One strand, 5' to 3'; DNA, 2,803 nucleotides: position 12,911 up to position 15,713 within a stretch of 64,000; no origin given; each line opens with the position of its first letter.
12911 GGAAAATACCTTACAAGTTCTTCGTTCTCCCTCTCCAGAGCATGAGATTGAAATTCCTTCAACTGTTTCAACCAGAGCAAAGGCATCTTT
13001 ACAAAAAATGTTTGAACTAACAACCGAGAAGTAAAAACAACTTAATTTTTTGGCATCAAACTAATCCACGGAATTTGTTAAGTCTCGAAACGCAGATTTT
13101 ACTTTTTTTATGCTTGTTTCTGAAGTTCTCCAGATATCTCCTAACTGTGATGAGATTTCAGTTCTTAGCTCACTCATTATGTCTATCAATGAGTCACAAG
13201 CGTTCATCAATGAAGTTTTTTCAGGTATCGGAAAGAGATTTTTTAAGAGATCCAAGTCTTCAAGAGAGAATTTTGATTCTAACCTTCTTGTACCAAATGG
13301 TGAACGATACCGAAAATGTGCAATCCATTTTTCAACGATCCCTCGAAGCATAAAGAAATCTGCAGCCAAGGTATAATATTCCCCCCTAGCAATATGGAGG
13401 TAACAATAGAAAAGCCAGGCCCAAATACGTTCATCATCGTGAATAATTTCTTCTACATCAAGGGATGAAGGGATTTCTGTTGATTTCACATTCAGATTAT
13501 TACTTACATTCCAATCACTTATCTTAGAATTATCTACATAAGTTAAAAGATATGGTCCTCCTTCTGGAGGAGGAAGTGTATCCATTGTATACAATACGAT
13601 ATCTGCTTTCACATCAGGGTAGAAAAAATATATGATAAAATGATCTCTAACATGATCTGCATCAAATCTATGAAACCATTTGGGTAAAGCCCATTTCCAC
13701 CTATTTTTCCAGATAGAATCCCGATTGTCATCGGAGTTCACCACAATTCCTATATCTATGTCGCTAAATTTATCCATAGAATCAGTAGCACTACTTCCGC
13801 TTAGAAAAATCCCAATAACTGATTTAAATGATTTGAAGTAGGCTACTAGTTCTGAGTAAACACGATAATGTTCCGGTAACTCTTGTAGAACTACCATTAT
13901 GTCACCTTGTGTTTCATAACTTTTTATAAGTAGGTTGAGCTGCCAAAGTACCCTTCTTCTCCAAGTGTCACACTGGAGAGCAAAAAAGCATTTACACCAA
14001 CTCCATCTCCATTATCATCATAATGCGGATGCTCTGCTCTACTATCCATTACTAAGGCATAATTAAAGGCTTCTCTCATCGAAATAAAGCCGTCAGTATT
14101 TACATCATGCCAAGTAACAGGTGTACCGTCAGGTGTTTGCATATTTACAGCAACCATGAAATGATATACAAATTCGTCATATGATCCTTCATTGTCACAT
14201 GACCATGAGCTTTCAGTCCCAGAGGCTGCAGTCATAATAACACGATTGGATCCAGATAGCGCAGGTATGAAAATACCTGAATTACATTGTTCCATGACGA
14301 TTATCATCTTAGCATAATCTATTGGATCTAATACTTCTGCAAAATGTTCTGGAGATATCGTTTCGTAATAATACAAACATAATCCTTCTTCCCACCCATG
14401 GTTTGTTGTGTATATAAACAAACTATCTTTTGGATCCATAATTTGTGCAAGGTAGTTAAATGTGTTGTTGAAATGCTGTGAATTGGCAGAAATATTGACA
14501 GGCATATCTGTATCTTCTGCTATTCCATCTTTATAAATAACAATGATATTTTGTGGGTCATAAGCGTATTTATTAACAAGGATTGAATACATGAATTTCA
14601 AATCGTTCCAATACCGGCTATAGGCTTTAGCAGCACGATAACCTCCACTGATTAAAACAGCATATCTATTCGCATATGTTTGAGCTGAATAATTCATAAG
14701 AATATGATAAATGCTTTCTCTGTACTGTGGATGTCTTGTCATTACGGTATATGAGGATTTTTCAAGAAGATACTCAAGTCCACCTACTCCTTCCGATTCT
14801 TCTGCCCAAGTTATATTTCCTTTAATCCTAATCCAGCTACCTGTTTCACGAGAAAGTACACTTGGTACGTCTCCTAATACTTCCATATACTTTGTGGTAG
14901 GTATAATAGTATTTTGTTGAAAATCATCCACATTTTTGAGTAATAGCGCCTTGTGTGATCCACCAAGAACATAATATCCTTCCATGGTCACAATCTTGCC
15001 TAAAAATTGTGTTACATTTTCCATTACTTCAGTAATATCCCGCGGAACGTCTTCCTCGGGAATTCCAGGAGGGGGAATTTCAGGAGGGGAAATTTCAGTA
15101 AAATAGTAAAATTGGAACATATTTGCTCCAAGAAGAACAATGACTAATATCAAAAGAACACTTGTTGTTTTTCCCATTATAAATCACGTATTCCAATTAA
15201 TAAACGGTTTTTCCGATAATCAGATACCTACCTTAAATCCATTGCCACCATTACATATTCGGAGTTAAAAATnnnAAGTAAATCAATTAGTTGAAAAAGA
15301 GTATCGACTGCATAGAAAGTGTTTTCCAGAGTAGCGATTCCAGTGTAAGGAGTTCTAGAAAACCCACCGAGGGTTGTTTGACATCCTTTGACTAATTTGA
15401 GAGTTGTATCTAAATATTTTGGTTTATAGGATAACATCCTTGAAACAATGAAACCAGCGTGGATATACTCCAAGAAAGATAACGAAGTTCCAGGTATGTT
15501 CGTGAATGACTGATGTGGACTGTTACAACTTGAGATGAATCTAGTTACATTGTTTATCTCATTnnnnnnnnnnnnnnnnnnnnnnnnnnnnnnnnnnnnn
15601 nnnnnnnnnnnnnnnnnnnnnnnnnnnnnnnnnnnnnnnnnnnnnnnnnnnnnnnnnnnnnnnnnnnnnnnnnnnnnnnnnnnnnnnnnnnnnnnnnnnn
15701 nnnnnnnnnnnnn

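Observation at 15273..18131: Small GTPase embedded in a cluster with an ICMT-family methyltransferase and a prenyltransferase-repeat protein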

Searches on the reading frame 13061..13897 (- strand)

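Call 3: search_protein_families(library=pfam, proteins=[window:13061-13897:-], max_evalue=0.01)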
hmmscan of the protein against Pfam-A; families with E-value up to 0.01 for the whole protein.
window:13061-13897:- (278 aa): 2 families
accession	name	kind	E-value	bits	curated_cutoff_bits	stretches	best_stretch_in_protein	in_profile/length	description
PF01909.29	NTP_transf_2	-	5.9e-08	33.4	21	1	16-83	3-69/93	Nucleotidyltransferase domain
PF18765.7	Polbeta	-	7.1e-06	26.5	26.9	1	17-62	3-48/93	Polymerase beta, Nucleotidyltransferase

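Call 4: search_protein_families(library=ncbifam, proteins=[window:13061-13897:-], max_evalue=0.01)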
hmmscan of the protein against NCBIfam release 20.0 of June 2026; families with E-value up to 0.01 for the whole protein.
window:13061-13897:- (278 aa): 1 family
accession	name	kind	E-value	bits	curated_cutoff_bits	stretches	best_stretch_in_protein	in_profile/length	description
NF047752.1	MntA_antitoxin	equivalog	0.00031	20.6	60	1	26-69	6-47/106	type VII toxin-antitoxin system MntA family adenylyltransferase antitoxin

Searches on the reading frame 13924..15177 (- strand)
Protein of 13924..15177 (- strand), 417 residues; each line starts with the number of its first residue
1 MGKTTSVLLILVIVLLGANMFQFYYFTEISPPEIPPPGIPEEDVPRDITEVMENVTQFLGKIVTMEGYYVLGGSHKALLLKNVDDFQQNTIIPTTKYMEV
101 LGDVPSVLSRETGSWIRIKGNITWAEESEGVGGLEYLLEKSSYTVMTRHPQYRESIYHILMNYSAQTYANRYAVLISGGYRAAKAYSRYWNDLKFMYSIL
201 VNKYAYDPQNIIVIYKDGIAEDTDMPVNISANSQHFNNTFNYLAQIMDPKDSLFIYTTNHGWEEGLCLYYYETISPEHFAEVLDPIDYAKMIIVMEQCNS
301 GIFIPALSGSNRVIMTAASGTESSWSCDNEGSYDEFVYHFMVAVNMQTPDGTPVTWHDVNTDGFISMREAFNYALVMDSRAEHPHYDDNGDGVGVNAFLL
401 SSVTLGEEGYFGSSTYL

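Call 3: search_protein_families(library=pfam, proteins=[window:13924-15177:-], max_evalue=0.01)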
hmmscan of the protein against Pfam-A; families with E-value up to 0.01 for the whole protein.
window:13924-15177:- (417 aa): 1 family
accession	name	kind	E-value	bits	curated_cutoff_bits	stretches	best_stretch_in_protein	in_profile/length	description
PF01650.23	Peptidase_C13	-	3.9e-18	66.3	22.8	1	249-342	107-211/258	Peptidase C13 family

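Call 4: search_protein_families(library=ncbifam, proteins=[window:13924-15177:-], max_evalue=0.01)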
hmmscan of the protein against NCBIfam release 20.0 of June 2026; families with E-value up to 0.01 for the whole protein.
window:13924-15177:- (417 aa): 0 families

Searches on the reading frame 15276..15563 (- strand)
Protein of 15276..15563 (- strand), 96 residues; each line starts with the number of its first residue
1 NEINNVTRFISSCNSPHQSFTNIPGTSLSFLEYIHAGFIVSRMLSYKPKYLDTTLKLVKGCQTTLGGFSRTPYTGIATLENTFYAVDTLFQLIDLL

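Call 77: search_solved_structures(query=A3, max_evalue=10, show_alignments=3)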
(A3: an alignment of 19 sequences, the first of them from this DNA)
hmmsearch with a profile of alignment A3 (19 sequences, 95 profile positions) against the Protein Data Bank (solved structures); distinct sequences matched with E-value up to 10: 21.
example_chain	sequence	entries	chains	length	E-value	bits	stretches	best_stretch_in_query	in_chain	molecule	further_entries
6o60_B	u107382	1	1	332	1.3e-08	38.3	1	31-90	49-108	Geranylgeranyl transferase type-2 subunit beta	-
6j6x_B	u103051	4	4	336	1.4e-08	38.2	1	31-90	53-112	Geranylgeranyl transferase type-2 subunit beta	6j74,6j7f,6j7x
3pz1_B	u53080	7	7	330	5.9e-08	36.2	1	31-90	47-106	Geranylgeranyl transferase type-2 subunit beta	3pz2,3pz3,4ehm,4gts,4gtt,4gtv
1dce_B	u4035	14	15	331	6e-08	36.2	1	31-90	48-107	PROTEIN (RAB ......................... BETA SUBUNIT) | RAB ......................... BETA SUBUNIT | Geranylgeranyl transferase type-2 subunit beta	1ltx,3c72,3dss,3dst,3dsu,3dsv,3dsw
3dra_B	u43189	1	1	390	0.014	19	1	53-92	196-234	Geranylgeranyltransferase type I beta subunit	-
1n94_B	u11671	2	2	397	0.019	18.6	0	49-91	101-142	Protein farnesyltransferase beta subunit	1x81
1nl4_B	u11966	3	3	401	0.02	18.5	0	49-91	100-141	Protein farnesyltransferase beta subunit | Farnesyltransferase subunit beta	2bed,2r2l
1ft2_B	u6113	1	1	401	0.02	18.5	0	49-91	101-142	PROTEIN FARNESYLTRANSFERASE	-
1n95_B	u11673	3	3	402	0.02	18.5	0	49-91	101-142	Protein farnesyltransferase beta subunit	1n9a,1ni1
3q73_B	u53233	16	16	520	0.022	18.4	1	3-70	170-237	Farnesyltransferase, beta subunit | Farnesyltransferase beta subunit | Cryptococcus neoformans protein farnesyltransferase beta subunit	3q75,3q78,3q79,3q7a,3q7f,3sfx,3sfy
1jcq_B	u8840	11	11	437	0.024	18.3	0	49-91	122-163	PROTEIN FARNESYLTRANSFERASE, BETA SUBUNIT | protein farnesyltransferase beta subunit | Protein farnesyltransferase subunit beta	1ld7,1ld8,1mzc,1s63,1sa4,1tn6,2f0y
2h6g_B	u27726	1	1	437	0.024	18.3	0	49-91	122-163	Protein farnesyltransferase beta subunit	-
3pz4_B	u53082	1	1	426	0.025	18.2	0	49-91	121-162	Protein farnesyltransferase subunit beta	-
1o1r_B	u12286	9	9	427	0.025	18.2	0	49-91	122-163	Protein farnesyltransferase beta subunit | Protein farnesyltransferase subunit beta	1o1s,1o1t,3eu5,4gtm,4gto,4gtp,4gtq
1d8d_B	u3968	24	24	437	0.027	18.1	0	49-91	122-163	farnesyltransferase (beta subunit) | PROTEIN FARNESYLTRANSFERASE | PROTEIN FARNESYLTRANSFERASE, BETA SUBUNIT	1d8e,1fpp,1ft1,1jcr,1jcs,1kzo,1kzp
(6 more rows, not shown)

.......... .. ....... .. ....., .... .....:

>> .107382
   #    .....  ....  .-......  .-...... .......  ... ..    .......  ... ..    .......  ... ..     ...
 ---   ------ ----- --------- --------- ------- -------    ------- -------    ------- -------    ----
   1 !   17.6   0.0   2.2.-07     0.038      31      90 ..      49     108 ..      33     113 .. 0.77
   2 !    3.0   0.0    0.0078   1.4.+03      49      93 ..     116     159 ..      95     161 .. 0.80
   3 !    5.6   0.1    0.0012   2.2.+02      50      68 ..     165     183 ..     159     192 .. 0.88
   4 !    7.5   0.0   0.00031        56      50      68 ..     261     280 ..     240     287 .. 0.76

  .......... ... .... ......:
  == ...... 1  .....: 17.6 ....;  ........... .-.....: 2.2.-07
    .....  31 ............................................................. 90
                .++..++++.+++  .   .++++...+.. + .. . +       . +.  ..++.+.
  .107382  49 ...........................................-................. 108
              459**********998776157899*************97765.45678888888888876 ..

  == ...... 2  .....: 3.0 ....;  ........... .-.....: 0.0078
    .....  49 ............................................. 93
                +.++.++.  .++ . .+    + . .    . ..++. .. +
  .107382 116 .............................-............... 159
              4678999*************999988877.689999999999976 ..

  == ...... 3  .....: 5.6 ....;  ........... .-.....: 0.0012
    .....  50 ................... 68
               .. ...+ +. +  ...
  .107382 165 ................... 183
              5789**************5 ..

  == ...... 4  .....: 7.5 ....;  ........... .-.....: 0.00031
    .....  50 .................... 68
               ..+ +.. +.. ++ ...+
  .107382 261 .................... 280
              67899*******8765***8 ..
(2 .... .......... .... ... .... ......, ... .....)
